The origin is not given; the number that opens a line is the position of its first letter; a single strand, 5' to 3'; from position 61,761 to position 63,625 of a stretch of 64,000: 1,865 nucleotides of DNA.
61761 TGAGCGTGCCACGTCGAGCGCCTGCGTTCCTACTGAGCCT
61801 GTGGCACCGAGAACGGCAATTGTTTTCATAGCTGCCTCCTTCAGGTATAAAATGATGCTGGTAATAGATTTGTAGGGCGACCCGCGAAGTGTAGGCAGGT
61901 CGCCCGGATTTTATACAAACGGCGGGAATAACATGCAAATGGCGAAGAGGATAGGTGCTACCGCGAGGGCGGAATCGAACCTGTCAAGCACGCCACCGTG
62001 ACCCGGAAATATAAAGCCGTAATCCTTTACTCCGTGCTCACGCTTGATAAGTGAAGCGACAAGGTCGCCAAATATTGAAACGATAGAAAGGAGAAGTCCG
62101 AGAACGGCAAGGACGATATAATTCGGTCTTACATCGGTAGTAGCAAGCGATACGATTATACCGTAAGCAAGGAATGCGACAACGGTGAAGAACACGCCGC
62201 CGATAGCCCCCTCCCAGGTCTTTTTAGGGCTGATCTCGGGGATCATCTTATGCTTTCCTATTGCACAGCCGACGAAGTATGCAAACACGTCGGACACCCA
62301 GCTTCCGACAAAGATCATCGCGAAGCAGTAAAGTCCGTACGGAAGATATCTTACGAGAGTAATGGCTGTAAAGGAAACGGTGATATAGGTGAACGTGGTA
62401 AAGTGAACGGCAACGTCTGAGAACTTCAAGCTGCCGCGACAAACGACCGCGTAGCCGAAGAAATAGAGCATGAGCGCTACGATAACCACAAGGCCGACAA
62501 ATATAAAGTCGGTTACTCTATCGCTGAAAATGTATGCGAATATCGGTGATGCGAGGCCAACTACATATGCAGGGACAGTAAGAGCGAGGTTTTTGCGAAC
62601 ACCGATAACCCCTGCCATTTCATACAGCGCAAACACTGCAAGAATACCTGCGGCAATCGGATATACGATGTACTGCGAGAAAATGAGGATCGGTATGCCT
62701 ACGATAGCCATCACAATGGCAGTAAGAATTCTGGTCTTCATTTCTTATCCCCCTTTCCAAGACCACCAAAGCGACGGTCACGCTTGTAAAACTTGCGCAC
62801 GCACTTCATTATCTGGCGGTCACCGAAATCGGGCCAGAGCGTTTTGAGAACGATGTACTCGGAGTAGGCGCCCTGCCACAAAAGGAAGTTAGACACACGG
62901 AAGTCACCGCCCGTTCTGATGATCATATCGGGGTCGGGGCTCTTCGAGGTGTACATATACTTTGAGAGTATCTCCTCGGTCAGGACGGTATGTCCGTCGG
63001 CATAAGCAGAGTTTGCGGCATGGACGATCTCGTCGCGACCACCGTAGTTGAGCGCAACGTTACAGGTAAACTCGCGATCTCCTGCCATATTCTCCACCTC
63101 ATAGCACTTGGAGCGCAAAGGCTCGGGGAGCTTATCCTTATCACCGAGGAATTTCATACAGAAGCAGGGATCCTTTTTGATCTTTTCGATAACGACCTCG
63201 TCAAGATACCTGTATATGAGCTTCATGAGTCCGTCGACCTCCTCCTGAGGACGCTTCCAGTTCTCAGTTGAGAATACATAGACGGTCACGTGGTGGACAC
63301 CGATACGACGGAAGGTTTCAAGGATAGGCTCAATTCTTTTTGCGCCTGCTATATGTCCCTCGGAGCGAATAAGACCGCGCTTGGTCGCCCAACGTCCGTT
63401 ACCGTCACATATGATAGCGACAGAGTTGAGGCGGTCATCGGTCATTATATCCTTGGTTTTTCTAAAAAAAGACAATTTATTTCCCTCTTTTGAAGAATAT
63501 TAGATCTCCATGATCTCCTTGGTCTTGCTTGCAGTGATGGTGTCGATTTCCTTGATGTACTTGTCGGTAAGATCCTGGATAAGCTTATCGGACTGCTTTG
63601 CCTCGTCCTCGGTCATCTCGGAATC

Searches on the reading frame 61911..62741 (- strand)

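Call 43: search_protein_families(library=pfam, proteins=[window:61911-62741:-], max_evalue=0.001)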
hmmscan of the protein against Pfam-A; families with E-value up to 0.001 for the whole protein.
window:61911-62741:- (276 aa): 2 families
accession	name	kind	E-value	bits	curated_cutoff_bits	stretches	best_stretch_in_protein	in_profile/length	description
PF01148.25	CTP_transf_1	-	7.8e-57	193.5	24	1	2-272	1-264/264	Cytidylyltransferase family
PF01864.22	CarS-like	-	1.1e-06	29.2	22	1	172-238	46-114/175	CDP-archaeol synthase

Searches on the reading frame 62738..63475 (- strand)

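Call 43: search_protein_families(library=pfam, proteins=[window:62738-63475:-], max_evalue=0.001)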
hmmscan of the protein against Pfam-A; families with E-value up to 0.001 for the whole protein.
window:62738-63475:- (245 aa): 1 family
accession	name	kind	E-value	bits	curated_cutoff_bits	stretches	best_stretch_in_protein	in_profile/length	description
PF01255.24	Prenyltransf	-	3.8e-73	246.1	27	1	22-237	1-219/219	Putative undecaprenyl diphosphate synthase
